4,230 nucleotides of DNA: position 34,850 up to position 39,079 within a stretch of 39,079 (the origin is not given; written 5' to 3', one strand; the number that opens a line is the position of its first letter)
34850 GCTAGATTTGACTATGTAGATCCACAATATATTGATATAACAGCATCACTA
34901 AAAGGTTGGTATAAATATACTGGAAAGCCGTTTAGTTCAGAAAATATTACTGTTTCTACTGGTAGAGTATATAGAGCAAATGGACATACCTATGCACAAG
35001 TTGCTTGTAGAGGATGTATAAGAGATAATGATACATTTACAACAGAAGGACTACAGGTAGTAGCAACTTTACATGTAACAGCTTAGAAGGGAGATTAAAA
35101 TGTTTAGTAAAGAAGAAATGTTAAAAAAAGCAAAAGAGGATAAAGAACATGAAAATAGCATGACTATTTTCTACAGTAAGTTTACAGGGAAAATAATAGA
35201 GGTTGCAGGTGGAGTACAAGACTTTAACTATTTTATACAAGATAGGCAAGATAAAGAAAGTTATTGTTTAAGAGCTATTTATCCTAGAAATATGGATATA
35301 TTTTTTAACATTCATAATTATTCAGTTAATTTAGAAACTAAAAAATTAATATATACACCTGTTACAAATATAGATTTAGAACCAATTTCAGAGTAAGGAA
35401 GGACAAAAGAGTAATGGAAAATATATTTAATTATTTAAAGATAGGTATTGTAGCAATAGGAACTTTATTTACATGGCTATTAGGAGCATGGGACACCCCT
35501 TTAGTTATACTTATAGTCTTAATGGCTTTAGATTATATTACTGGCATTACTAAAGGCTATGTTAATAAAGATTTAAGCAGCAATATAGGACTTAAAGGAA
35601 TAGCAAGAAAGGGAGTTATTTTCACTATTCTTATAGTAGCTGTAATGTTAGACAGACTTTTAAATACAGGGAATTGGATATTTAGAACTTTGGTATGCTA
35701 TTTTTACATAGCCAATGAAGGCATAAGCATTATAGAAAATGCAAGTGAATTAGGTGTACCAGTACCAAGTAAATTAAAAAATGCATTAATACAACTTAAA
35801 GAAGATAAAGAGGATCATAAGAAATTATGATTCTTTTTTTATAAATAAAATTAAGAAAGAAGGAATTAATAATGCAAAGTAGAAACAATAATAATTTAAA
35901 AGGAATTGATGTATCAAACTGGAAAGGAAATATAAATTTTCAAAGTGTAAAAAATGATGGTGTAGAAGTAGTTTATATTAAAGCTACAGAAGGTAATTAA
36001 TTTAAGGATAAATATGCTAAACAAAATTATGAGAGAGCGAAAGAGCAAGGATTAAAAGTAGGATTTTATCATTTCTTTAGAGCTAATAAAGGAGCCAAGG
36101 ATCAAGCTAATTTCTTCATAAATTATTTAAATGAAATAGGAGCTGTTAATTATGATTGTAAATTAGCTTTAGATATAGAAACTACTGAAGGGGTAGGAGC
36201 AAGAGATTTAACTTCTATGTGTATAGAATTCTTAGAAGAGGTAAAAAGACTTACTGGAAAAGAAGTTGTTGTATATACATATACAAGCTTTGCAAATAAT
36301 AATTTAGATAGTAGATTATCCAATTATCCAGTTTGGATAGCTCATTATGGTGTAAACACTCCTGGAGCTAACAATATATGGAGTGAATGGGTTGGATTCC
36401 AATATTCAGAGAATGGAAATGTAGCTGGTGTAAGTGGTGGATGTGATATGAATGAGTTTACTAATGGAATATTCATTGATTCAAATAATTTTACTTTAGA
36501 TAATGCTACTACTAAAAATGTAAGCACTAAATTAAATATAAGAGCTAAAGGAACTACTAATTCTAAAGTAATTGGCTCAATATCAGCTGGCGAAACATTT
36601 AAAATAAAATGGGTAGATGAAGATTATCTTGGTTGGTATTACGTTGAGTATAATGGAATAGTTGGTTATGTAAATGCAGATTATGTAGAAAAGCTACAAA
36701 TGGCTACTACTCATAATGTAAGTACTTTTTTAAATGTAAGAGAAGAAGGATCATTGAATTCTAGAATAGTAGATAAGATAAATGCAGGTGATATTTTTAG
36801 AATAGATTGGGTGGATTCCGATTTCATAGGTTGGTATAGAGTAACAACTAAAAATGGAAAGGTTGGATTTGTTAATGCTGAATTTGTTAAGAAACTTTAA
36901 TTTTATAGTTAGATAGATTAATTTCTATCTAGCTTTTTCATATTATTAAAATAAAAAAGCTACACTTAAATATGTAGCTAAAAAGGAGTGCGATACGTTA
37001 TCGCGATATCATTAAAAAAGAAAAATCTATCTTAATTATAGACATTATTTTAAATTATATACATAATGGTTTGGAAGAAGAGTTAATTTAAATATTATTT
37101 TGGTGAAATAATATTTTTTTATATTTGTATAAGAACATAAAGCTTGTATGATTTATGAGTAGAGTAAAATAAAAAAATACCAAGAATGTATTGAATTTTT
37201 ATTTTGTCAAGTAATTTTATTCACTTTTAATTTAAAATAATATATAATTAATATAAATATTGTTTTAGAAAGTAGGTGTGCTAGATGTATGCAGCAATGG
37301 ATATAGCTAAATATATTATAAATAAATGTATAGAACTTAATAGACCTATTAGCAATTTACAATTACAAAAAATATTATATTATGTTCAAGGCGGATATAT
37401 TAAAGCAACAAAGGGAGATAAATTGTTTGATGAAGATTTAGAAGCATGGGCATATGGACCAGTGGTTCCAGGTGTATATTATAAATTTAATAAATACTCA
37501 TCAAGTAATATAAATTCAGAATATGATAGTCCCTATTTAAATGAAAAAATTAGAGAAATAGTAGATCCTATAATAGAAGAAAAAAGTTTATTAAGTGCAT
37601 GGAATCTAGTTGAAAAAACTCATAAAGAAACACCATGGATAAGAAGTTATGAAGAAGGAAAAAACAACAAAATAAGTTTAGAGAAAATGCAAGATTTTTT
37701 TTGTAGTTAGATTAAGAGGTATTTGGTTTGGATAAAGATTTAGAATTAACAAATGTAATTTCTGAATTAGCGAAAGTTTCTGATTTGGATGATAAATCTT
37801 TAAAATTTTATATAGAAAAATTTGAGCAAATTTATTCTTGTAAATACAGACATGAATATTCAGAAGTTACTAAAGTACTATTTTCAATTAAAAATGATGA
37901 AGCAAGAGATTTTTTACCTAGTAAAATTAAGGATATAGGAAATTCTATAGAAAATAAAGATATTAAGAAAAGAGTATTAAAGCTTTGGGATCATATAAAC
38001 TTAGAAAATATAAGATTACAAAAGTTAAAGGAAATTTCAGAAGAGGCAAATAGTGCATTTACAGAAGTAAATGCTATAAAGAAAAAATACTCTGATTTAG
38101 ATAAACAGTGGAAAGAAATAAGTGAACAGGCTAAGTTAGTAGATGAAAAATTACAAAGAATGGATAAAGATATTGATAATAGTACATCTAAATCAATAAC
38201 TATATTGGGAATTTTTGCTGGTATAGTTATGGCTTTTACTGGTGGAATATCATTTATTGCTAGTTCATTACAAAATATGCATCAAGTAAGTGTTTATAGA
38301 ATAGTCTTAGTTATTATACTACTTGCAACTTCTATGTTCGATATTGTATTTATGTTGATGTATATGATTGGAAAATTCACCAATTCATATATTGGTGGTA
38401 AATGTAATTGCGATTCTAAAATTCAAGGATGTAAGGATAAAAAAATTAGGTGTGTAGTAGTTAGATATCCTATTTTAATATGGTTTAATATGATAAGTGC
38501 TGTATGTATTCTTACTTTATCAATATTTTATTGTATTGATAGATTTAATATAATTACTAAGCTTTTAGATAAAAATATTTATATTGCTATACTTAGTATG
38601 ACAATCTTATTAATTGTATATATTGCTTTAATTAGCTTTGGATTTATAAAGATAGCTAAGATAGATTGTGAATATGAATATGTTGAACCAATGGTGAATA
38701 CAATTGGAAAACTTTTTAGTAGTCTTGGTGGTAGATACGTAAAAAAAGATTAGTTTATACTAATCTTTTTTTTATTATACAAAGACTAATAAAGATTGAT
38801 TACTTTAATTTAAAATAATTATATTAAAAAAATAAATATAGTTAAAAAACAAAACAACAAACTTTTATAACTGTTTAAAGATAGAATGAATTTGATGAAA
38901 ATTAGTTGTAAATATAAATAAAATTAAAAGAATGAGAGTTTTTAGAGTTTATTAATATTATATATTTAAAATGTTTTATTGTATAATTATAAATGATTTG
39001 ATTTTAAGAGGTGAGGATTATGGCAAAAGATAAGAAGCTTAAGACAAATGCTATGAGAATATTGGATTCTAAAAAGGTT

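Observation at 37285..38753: A Panacea (DUF4065) protein is paired with an uncharacterised coiled-coil 4-TM protein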

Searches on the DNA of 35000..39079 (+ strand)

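Call 7: search_dna_similar(query=window:35000-39079:+, collection=phages, mode=near, max_rows=15)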
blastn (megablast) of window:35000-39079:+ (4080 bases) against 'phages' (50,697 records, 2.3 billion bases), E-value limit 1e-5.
Records with a match: 8; places in all: 9; records where one place covers at least 80% of the query: 0.
Best place of each record, by identity: 95-99% 2; 90-95% 5; 80-90% 1.
By first word of the organism name: Clostridium 8.
By host as written in the record: Clostridium perfringens 2; Clostridium perfringens SM101 2; Clostridium perfringens strain S63 2; Clostridium perfringens 5147-97 2.
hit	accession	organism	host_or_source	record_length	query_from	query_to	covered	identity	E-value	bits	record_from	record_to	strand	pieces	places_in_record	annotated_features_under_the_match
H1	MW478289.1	Clostridium phage phiCp-A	Clostridium perfringens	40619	396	2066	41%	94.2%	0e+0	2699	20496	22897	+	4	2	endolysin | hypothetical protein | holin (x2)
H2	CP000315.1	Clostridium phage phiSM101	Clostridium perfringens SM101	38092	848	1945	27%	92.3%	0e+0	1561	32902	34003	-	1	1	autolytic lysozyme | putative modification methylase dpniia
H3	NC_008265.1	Clostridium phage phiSM101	Clostridium perfringens SM101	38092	848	1945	27%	92.3%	0e+0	1561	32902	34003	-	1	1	endolysin | DNA methyltransferase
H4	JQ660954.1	Clostridium phage PhiS63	Clostridium perfringens strain S63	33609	833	1904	26%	92.9%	0e+0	1559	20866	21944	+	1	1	gp21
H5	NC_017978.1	Clostridium phage PhiS63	Clostridium perfringens strain S63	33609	833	1904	26%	92.9%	0e+0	1559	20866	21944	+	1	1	endolysin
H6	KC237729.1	Clostridium phage vB_CpeS-CP51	Clostridium perfringens 5147-97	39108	391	875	12%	96.1%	0e+0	787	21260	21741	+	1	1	putative holin | hypothetical protein (x2)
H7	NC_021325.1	Clostridium phage vB_CpeS-CP51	Clostridium perfringens 5147-97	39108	391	875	12%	96.1%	0e+0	787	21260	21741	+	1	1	holin | hypothetical protein (x2)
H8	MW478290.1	Clostridium phage phiCp-B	Clostridium perfringens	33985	1489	1904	10%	84.1%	3e-109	403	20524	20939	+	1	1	endolysin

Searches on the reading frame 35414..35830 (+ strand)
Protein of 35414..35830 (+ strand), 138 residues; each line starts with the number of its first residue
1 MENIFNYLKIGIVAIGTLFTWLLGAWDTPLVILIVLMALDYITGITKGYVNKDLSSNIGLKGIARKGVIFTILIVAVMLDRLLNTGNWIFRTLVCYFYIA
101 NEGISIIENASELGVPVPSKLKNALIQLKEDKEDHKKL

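Call 44: search_protein_families(library=pfam, proteins=[window:35414-35830:+], max_evalue=0.001)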
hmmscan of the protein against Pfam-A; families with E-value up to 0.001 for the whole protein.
window:35414-35830:+ (138 aa): 1 family
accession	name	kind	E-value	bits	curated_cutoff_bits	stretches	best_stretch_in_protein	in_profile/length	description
PF05105.17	Phage_holin_4_1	-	1.6e-42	144.7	22.2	1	18-130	2-116/116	Bacteriophage holin family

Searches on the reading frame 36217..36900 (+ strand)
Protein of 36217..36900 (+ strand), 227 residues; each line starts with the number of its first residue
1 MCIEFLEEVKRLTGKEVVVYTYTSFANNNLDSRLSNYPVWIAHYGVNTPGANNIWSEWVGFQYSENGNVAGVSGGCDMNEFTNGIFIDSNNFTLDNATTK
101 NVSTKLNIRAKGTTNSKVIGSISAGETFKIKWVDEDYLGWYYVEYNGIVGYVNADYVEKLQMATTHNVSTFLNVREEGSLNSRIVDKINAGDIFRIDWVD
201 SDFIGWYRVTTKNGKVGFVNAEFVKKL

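Call 44: search_protein_families(library=pfam, proteins=[window:36217-36900:+], max_evalue=0.001)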
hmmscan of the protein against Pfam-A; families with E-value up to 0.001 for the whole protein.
window:36217-36900:+ (227 aa): 4 families
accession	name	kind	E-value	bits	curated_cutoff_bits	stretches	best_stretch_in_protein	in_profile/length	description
PF08239.17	SH3_3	-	1.5e-23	83.1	27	2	106-158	3-54/54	Bacterial SH3 domain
PF01183.26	Glyco_hydro_25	-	2.9e-18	67.3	27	1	3-72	109-180/180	Glycosyl hydrolases family 25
PF07653.23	SH3_2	-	9.4e-08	32.1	21.8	0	122-159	18-54/55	Variant SH3 domain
PF06347.19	SH3_4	-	4.3e-06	26.8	24.1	0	104-154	3-51/56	Bacterial SH3 domain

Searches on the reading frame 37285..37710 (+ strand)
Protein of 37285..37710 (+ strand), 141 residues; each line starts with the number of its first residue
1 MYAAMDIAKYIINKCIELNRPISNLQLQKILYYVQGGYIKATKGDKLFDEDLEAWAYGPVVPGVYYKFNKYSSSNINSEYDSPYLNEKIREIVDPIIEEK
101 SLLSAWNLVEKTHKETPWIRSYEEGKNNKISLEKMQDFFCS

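Call 4: search_protein_families(library=pfam, proteins=[window:37285-37710:+], max_evalue=1)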
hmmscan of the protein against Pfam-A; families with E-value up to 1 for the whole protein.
window:37285-37710:+ (141 aa): 2 families
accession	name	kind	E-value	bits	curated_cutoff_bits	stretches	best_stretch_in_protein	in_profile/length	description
PF13274.11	SocA_Panacea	-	2.4e-17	64.3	25.7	1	27-118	1-112/113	Antitoxin SocA-like, Panacea domain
PF03493.23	BK_channel_a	-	0.11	13.3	26.8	1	110-139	38-67/90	Calcium-activated BK potassium channel alpha subunit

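Call 5: search_protein_families(library=phrogs, proteins=[window:37285-37710:+], max_evalue=1)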
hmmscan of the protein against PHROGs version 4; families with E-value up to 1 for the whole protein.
window:37285-37710:+ (141 aa): 3 families
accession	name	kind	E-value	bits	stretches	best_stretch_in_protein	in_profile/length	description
phrog_1281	-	unknown function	1.3e-42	146.7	1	1-139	7-150/195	-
phrog_10390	-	unknown function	2.3e-34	120.2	1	3-139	150-291/299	-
phrog_21955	-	unknown function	0.041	15.3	1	64-139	26-105/106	-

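Call 6: search_protein_families(library=padloc, proteins=[window:37285-37710:+], max_evalue=1)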
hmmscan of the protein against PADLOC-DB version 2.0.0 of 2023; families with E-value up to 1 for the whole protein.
window:37285-37710:+ (141 aa): 0 families

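Call 23: list_cluster_members(proteins=[P0061, P0062, P0001, P0124, window:37285-37710:+])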
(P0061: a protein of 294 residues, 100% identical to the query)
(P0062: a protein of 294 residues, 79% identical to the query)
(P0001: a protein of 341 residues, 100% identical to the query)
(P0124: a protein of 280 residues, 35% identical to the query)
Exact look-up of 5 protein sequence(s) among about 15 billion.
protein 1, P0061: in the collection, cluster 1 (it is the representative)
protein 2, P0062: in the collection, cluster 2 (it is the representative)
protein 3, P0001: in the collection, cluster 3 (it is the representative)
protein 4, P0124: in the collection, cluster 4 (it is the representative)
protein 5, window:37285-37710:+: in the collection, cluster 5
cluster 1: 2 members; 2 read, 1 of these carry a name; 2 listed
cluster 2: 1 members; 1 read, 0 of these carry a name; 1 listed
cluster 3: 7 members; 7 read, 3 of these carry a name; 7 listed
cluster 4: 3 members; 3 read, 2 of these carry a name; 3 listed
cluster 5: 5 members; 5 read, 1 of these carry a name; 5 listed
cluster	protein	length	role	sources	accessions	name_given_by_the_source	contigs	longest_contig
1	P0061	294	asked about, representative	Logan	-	-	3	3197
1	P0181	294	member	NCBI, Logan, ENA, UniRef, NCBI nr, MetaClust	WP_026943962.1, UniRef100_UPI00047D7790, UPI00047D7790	hypothetical protein [Helicobacter rodentium] | hypothetical protein n=1 Tax=Helicobacter rodentium TaxID=59617 RepID=UPI00047D7790 | status=active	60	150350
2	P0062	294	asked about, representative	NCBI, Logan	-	-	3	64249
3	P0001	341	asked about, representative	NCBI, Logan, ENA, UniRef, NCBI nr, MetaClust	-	-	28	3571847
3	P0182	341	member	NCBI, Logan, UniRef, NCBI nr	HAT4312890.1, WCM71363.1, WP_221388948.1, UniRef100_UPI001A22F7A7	TPA: hypothetical protein I9097_000121 [Clostridium perfringens] | hypothetical protein n=1 Tax=Clostridium perfringens TaxID=1502 RepID=UPI001A22F7A7 | hypothetical protein [Clostridium perfringens]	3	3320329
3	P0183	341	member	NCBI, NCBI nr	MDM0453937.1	hypothetical protein QTH16_04730 [Clostridium perfringens] | hypothetical protein [Clostridium perfringens]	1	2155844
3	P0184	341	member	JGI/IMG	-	-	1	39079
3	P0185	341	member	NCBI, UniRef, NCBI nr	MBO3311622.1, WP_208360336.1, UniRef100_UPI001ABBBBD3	hypothetical protein [Clostridium perfringens] | hypothetical protein n=1 Tax=Clostridium perfringens TaxID=1502 RepID=UPI001ABBBBD3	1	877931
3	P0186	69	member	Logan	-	-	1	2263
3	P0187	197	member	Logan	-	-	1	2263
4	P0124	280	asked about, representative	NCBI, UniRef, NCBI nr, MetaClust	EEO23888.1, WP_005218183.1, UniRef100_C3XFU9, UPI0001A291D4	hypothetical protein HRAG_00945 [Helicobacter bilis ATCC 43879] | Uncharacterized protein n=1 Tax=Helicobacter bilis ATCC 43879 TaxID=613026 ... | hypothetical protein [Helicobacter bilis]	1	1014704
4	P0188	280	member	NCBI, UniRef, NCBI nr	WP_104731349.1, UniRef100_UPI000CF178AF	hypothetical protein [Helicobacter rappini] | hypothetical protein n=1 Tax=Helicobacter rappini TaxID=95150 RepID=UPI000CF178AF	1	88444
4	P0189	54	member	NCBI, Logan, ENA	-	-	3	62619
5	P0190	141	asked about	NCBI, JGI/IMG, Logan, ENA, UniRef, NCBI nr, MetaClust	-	-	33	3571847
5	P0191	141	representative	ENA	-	-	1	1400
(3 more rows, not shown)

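Call 59: search_protein_families(library=ncbifam, proteins=[window:37285-37710:+], max_evalue=0.01)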
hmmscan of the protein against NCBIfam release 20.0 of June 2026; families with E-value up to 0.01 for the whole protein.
window:37285-37710:+ (141 aa): 1 family
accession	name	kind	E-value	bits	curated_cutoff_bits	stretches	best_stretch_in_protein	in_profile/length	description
NF047745.1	SocA_antitoxin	equivalog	7.6e-20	71.3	190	1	6-126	5-137/176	type VI toxin-antitoxin system SocA family antitoxin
